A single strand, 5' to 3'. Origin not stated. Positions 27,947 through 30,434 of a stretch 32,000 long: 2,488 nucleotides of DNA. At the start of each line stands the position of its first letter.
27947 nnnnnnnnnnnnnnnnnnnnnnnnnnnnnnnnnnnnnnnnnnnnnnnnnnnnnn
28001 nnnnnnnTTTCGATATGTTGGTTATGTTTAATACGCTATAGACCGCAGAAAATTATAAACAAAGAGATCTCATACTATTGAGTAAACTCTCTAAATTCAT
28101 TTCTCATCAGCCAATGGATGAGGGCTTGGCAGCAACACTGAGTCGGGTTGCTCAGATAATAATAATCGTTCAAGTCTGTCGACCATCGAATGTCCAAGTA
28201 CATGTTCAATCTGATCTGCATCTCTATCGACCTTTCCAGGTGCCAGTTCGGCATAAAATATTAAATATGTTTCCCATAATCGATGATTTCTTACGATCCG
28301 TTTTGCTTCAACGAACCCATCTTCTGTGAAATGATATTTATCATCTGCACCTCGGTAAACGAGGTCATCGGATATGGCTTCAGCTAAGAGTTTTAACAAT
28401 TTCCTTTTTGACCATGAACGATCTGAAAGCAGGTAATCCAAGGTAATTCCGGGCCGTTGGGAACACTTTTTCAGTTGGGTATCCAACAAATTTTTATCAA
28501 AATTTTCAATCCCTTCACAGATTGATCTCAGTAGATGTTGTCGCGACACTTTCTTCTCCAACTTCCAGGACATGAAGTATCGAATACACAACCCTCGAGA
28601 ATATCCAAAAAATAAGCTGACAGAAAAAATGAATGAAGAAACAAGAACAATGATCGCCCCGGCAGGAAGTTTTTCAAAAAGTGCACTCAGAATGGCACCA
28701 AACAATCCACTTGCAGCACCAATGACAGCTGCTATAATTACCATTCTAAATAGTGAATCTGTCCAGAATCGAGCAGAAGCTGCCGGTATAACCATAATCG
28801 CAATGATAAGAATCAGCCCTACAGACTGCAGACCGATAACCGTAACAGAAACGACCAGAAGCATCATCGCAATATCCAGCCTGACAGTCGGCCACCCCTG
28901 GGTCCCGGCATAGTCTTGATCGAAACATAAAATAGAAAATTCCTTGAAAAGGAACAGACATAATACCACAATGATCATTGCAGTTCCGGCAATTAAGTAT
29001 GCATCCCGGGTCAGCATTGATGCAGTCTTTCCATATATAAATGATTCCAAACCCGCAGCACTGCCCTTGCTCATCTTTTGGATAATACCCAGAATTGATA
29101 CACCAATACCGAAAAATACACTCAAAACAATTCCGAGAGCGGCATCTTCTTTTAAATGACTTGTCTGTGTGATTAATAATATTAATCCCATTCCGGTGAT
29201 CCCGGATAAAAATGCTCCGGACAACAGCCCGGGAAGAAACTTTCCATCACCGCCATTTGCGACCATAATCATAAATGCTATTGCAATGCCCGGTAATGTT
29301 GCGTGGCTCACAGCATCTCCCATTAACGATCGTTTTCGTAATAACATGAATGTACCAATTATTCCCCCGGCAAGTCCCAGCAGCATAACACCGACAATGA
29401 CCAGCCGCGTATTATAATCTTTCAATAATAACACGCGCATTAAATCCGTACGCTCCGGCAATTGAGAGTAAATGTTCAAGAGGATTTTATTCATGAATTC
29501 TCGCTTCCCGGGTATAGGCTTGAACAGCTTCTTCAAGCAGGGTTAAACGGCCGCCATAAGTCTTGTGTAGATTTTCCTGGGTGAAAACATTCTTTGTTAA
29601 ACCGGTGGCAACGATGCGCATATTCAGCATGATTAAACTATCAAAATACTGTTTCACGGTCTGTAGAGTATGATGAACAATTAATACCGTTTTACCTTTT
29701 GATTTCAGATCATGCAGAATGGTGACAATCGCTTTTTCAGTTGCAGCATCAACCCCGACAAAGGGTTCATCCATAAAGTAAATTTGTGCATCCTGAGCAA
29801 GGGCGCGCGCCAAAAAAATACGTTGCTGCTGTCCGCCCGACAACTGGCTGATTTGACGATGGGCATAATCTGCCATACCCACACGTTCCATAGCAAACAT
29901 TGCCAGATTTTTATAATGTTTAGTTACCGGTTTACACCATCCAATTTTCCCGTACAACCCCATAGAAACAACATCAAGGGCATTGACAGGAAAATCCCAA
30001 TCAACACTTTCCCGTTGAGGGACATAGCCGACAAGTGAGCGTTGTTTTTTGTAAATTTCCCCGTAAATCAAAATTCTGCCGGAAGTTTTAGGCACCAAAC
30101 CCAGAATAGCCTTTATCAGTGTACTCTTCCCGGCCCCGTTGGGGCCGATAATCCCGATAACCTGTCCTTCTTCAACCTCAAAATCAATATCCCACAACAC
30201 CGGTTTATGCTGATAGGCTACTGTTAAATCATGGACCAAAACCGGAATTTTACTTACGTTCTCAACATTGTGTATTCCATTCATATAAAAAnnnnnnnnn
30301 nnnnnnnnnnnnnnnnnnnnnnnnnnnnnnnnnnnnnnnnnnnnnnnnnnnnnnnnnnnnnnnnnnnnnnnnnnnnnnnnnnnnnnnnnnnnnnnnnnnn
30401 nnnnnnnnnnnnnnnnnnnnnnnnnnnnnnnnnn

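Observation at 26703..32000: Metal ABC importer with DtxR-like repressor domains on both permeases, plus a third free-standing DtxR regulator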

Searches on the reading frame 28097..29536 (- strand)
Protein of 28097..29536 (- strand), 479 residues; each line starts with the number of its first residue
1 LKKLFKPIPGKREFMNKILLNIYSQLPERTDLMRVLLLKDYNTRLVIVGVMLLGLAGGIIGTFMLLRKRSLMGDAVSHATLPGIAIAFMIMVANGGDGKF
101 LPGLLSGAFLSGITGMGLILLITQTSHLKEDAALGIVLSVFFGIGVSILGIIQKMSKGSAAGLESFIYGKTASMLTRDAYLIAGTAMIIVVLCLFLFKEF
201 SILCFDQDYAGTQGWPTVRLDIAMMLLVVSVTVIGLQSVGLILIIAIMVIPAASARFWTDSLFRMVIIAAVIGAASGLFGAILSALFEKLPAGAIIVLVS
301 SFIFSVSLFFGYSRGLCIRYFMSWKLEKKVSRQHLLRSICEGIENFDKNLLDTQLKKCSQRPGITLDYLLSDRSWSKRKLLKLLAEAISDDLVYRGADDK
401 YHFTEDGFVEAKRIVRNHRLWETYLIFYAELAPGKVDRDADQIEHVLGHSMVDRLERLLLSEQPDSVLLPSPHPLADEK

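Call 5: search_protein_families(library=pfam, proteins=[window:28097-29536:-], max_evalue=0.01)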
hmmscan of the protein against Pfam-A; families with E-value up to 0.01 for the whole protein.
window:28097-29536:- (479 aa): 3 families
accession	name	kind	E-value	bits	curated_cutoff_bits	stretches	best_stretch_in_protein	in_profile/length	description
PF00950.22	ABC-3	-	8.4e-60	202.9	20.1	1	44-310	6-257/258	ABC 3 transport family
PF02742.21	Fe_dep_repr_C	-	2.6e-13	50.2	27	1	404-459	1-56/70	Iron dependent repressor, metal binding and dimerisation domain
PF01032.23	FecCD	-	6.3e-08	32.4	26.5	1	83-305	86-306/311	FecCD transport family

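Call 7: search_protein_families(library=ncbifam, proteins=[window:28097-29536:-], max_evalue=0.01)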
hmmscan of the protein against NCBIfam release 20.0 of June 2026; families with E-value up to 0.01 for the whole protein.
window:28097-29536:- (479 aa): 7 families
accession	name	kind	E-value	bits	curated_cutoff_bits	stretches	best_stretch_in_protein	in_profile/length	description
TIGR03770.1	anch_rpt_perm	equivalog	1.6e-42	146.1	296.8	1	47-310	22-269/270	anchored repeat-type ABC transporter permease subunit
NF040927.1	ABC_perm_SloB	subfamily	3.6e-40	138.4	460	1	46-310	15-263/271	metal ABC transporter permease subunit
NF040871.1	AztB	equivalog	1e-36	127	280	1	47-299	16-253/254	zinc ABC transporter permease AztB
NF007089.0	PRK09543.1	equivalog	7.7e-18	65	284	1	50-308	12-255/261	zinc ABC transporter permease subunit ZnuB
NF053665.1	TransRegDtxRActin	equivalog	3.3e-05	23.4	290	1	389-466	50-125/233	iron-dependent transcriptional repressor DtxR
NF047407.1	TransRegMntRTherm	equivalog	0.00039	20.2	350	1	377-459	49-128/227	manganese-dependent transcriptional regulator MntR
NF007870.0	PRK10577.2-1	equivalog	0.0066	15.1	1355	1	83-282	446-645/678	Fe(3+)-hydroxamate ABC transporter permease FhuB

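Call 11: find_homologous_proteins(query=window:28097-29494:-, max_evalue=0.00001)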
Query window:28097-29494:- (465 aa): 5899 proteins with E <= 0.00001 among 8000 candidates; the best 120 are listed.
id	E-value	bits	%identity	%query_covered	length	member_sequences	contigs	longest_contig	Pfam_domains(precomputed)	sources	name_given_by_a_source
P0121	2.9e-296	1000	100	100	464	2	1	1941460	PF01032.24,PF02742.22,PF00950.23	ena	-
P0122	7.2e-233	791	80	99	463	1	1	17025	PF01032.24,PF02742.22,PF00950.23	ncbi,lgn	-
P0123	1.6e-231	787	79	99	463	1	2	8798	PF01032.24,PF02742.22,PF00950.23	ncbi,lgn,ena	-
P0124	2.4e-167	575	59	97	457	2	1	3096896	PF01032.24,PF02742.22,PF00950.23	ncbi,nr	ncbi:MAG: iron chelate uptake ABC transporter family permease subunit [Kiritimatiellae bacterium]|nr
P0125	3.4e-166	572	61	97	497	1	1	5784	PF01032.24,PF02742.22,PF00950.23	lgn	-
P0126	8.1e-165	567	58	99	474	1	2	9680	PF02742.22,PF00950.23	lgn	-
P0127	2.9e-164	565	58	100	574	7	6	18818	PF01032.24,PF02742.22,PF00950.23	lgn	-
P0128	3.7e-163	562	60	97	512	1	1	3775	PF01032.24,PF02742.22,PF00950.23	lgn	-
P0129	4.7e-163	561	61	96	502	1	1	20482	PF01032.24,PF02742.22,PF00950.23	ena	-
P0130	1.5e-162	560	58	98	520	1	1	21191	PF02742.22,PF00950.23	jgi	-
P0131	2.1e-162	559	59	97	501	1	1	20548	PF02742.22,PF00950.23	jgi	-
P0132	1.2e-161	557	59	98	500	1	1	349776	PF01032.24,PF02742.22,PF00950.23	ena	-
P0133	1.8e-161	556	58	97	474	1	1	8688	PF01032.24,PF02742.22,PF00950.23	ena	-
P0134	7.8e-161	554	58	96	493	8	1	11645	PF01032.24,PF02742.22,PF00950.23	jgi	jgi:manganese/zinc/iron transport system permease protein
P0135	2.0e-160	553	59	97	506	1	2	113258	PF01032.24,PF02742.22,PF00950.23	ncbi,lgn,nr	ncbi:MAG: metal ABC transporter permease [Planctomycetes bacterium]|nr:metal ABC transporter permeas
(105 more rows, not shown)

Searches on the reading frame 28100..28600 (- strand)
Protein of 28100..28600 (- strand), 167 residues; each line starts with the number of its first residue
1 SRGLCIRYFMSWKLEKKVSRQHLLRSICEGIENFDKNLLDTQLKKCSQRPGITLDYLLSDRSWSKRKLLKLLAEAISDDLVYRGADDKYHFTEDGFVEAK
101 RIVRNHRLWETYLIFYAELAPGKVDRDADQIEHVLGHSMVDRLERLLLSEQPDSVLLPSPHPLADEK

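Call 6: search_protein_families(library=pfam, proteins=[window:28100-28600:-], max_evalue=10)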
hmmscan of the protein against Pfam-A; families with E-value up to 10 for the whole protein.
seq(167 aa): 1 family
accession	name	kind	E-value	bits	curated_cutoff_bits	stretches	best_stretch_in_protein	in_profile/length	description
PF02742.21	Fe_dep_repr_C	-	3.3e-14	53.1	27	1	92-147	1-56/70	Iron dependent repressor, metal binding and dimerisation domain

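Call 37: search_solved_structures(query=A3, max_evalue=0.001, show_alignments=3)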
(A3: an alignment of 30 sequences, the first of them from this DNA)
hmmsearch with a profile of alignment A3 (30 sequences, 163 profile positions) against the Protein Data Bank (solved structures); distinct sequences matched with E-value up to 0.001: 25.
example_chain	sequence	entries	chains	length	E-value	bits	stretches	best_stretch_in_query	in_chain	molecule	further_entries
5cvi_A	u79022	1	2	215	4e-13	52.6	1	41-143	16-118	SloR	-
3hrs_A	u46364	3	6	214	1e-10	44.8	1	43-144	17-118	Metalloregulator ScaR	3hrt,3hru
6o5c_A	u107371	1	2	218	1.5e-10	44.2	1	42-143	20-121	Putative metal-dependent transcriptional regulator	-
1f5t_A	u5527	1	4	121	1.3e-09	41.3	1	61-142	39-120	DIPHTHERIA TOXIN REPRESSOR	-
5zr4_A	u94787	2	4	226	1.3e-09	41.2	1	42-142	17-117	Metal-dependent transcriptional regulator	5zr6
2qqb_A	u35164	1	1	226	1.4e-09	41.1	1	61-144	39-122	Diphtheria toxin repressor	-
1ddn_A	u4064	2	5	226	1.6e-09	40.9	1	61-144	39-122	DIPHTHERIA TOX REPRESSOR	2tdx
2qqa_A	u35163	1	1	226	1.8e-09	40.7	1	61-144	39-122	Diphtheria toxin repressor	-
2qq9_A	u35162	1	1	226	1.9e-09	40.7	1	61-144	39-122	Diphtheria toxin repressor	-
8pvt_A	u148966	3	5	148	4.4e-09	39.5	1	44-140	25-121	Iron dependent repressor, putative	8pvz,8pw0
7b24_A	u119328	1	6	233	4.7e-09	39.4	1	61-144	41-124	DtxR family iron (Metal) dependent repressor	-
7b1v_A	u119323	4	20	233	4.9e-09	39.4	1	61-144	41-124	DtxR family iron (Metal) dependent repressor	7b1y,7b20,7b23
1b1b_A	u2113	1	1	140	7.8e-09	38.7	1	62-145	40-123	PROTEIN (IRON DEPENDENT REGULATOR)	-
1fx7_A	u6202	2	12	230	9.7e-09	38.4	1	61-144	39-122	IRON-DEPENDENT REPRESSOR IDER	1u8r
7b25_A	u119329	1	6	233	1e-08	38.3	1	62-144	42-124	DtxR family iron (Metal) dependent repressor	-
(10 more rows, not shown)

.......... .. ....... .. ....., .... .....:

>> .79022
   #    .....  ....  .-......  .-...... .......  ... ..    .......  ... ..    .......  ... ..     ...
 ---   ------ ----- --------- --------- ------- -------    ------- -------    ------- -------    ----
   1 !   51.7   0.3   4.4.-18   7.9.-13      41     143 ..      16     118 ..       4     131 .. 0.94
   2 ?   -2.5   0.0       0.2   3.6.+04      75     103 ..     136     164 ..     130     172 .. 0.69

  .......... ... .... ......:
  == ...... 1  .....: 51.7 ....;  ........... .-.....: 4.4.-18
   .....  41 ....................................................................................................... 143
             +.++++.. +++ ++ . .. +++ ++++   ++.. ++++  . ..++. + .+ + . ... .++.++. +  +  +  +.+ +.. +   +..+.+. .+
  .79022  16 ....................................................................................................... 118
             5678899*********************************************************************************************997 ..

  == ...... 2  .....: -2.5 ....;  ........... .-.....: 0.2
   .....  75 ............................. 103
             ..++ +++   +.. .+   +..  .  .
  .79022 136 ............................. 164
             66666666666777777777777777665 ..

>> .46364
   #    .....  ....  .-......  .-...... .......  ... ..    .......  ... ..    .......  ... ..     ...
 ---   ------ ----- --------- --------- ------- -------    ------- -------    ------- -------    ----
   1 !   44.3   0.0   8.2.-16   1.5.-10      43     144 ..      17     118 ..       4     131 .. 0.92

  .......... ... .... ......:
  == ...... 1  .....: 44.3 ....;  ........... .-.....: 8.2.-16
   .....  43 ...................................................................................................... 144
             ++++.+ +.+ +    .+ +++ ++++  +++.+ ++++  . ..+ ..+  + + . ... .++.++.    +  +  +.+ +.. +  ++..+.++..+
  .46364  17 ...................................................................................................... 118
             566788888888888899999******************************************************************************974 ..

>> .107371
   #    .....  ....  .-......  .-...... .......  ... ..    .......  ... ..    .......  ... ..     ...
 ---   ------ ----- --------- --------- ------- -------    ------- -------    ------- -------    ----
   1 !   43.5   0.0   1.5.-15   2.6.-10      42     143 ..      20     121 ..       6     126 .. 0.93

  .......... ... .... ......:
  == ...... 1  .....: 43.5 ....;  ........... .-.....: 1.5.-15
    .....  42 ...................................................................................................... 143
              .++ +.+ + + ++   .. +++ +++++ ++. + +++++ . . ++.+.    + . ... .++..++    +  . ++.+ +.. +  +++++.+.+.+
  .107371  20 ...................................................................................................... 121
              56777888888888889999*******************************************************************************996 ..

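Call 40: predict_structure(alignment_id=A3)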
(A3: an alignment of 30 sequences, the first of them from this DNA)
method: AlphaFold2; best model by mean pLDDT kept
length: 164 residues; sequences in the alignment: 30
mean_pLDDT: 81.2   pTM: 0.73
mean pLDDT of the five models: 81.2, 80.8, 80.2, 78.9, 78.2
residues with pLDDT >= 90: 78; 70-90: 40; 50-70: 40; < 50: 6
segments of 3 or more residues with pLDDT < 50: 160-164
pLDDT, mean of each block of 10 residues (from residue 1): 94 93 93 66 77 92 97 98 96 93 83 66 58 70 78 60 47
secondary structure, 60 per line:
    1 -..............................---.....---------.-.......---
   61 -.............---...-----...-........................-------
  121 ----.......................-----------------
elements in order: H2-31 H35-39 H51-57 H62-74 E78-80 E86-88 H90-113 H125-147

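Call 47: fold_search(model_id=the predicted structure, library=pdb)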
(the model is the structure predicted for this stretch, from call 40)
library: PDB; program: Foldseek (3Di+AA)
matches with E <= 10: 1160; with E <= 0.001: 66
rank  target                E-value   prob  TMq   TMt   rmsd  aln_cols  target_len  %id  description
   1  1f5t_A                1.3e-05  1.00  0.62  0.83   2.2       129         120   24  DIPHTHERIA TOX REPRESSOR (C102D MUTANT) COMPLEXED WITH NICKEL AND DTXR CONSENSUS BINDING SEQUENCE (released 2000-09-25)
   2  2it0_C                1.4e-05  1.00  0.57  0.67   4.6       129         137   21  Crystal structure of a two-domain IdeR-DNA complex crystal form II (released 2007-02-13)
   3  1ddn_A                2.9e-05  1.00  0.62  0.84   2.2       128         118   24  DIPHTHERIA TOX REPRESSOR (C102D MUTANT)/TOX DNA OPERATOR COMPLEX (released 1998-10-14)
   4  2qq9                  3.0e-05  1.00  0.62  0.48   2.4       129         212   22  Crystal Structure of DtxR(D6A C102D) Complexed with Nickel(II) (released 2007-10-30)
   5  2isy_A                4.6e-05  1.00  0.57  0.63   4.5       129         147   21  Crystal structure of the nickel-activated two-domain iron-dependent regulator (IdeR) (released 2007-02-13)
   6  1g3s                  4.9e-05  1.00  0.62  0.49   2.1       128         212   23  CYS102SER DTXR (released 2001-10-25)
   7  1bi2_A                6.9e-05  1.00  0.64  0.50   2.1       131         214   22  STRUCTURE OF APO-AND HOLO-DIPHTHERIA TOXIN REPRESSOR (released 1999-06-22)
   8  1g3t_B                7.8e-05  1.00  0.64  0.75   2.0       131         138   22  CYS102SER DTXR (released 2001-10-25)
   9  1fx7_A                7.8e-05  1.00  0.59  0.44   2.6       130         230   21  CRYSTAL STRUCTURE OF THE IRON-DEPENDENT REGULATOR (IDER) FROM MYCOBACTERIUM TUBERCULOSIS (released 2001-03-07)
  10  1c0w_A                9.3e-05  1.00  0.59  0.56   2.7       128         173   20  CRYSTAL STRUCTURE OF THE COBALT-ACTIVATED DIPHTHERIA TOXIN REPRESSOR-DNA COMPLEX REVEALS A METAL BINDING SH-LIKE DOMAI (released 2000-07-22)
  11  5cvi_A                9.3e-05  1.00  0.54  0.43   3.9       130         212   18  Structure of the manganese regulator SloR (released 2015-08-12)
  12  7b1y_B                1.0e-04  1.00  0.59  0.44   2.7       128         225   20  DtxR-like iron-dependent regulator IdeR complexed with cobalt and its consensus DNA-binding sequence (released 2021-03-03)
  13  1g3t_A                1.1e-04  1.00  0.64  0.50   2.1       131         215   22  CYS102SER DTXR (released 2001-10-25)
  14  7b23_B                1.1e-04  1.00  0.59  0.45   2.7       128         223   20  DtxR-like iron-dependent regulator IdeR complexed with cobalt and the SACE_2689 promoter DNA-binding sequence (released 2021-03-03)
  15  2qqb                  1.2e-04  1.00  0.61  0.48   2.3       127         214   24  Crystal Structure of DtxR(M10A C102D) Complexed with Nickel(II) (released 2007-10-30)
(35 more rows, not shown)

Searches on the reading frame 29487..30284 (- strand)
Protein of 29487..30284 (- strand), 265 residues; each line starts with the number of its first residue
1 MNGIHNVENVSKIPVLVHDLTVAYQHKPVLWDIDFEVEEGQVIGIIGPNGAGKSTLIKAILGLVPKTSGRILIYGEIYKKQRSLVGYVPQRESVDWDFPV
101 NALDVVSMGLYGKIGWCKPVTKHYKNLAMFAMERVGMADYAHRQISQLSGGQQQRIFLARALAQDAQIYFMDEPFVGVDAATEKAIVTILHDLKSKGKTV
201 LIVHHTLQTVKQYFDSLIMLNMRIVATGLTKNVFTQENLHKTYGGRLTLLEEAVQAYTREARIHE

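Call 5: search_protein_families(library=pfam, proteins=[window:29487-30284:-], max_evalue=0.01)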
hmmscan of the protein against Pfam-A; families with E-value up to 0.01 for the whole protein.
window:29487-30284:- (265 aa): 9 families
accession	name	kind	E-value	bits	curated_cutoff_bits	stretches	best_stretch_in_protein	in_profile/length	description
PF00005.33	ABC_tran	-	5.1e-31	108.5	25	1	32-175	3-136/137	ABC transporter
PF13304.12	AAA_21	-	6.1e-10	40.1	27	1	43-63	2-22/304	AAA domain, putative AbiEii toxin, Type IV TA system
PF02463.25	SMC_N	-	2.1e-07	31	40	1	41-62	25-49/220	RecF/RecN/SMC N terminal domain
PF13476.12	AAA_23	-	3.5e-06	28.2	27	1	31-61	13-40/201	AAA domain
PF13555.12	AAA_29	-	7.1e-05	22.9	27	1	36-63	18-45/61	P-loop containing region of AAA domain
PF00931.28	NB-ARC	-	0.002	17.9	23.5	0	35-61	13-39/248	NB-ARC domain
PF13514.12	AAA_27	-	0.0037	17.3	22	1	33-63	19-49/206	AAA domain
PF13558.12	SbcC_Walker_B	-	0.0046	17.6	27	0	129-190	11-88/90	SbcC/RAD50-like, Walker B motif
PF01926.29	MMR_HSR1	-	0.0083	16.7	21.9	0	43-68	2-27/113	50S ribosome-binding GTPase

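Call 7: search_protein_families(library=ncbifam, proteins=[window:29487-30284:-], max_evalue=0.01)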
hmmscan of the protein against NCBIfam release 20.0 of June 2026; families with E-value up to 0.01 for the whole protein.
window:29487-30284:- (265 aa): 196 families (the best 25 are shown)
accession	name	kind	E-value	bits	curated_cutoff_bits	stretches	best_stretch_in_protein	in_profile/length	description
NF011630.0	PRK15056.1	equivalog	8.3e-69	231.8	393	1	13-248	5-243/274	manganese/iron ABC transporter ATP-binding protein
NF053840.1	MnTportMntADein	equivalog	8.3e-66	222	400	1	16-244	3-230/240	manganese ABC transporter ATP-binding protein MntA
TIGR03771.1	anch_rpt_ABC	equivalog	2.3e-55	187.7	268.8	1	35-244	1-210/223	anchored repeat-type ABC transporter ATP-binding subunit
NF040873.1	AztA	equivalog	1.8e-54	184.2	220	1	24-217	2-189/191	zinc ABC transporter ATP-binding protein AztA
NF010068.0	PRK13548.1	equivalog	5.9e-47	159.9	261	1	17-253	8-250/261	heme ABC transporter ATP-binding protein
NF007082.0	PRK09536.1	equivalog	8.3e-47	160.2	537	1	15-249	4-242/402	corrinoid ABC transporter ATPase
NF008409.0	PRK11231.1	equivalog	1.8e-42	145.4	375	1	17-254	5-246/255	Fe(3+) dicitrate ABC transporter ATP-binding protein FecE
TIGR03873.1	F420-0_ABC_ATP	hypoth_equivalog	8.6e-41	139.9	372.4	1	19-251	6-242/256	putative F420-0 ABC transporter ATP-binding protein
TIGR02315.1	ABC_phnC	equivalog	2.7e-40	138.3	266.1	1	17-243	4-242/243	phosphonate ABC transporter ATP-binding protein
TIGR01188.1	drrA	subfamily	3.2e-38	131.7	312.45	1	24-232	3-210/302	daunorubicin resistance ABC transporter, ATP-binding protein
TIGR04521.1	ECF_ATPase_2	equivalog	9.9e-36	123.2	330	1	27-245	18-244/279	energy-coupling factor transporter ATPase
TIGR04406.1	LPS_export_lptB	equivalog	8.7e-35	120.1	240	1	17-245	4-234/239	LPS export ABC transporter ATP-binding protein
NF010059.0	PRK13536.1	equivalog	1.7e-34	119.1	549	1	7-261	36-292/342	nodulation factor ABC transporter ATP-binding protein NodI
TIGR03864.1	PQQ_ABC_ATP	hypoth_equivalog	5.1e-34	117.8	302.25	1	17-240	4-229/236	ABC transporter, ATP-binding subunit, PQQ-dependent alcohol dehydrogenase system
NF007090.0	PRK09544.1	equivalog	5.7e-34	117.7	306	1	16-245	6-219/251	zinc ABC transporter ATP-binding protein ZnuC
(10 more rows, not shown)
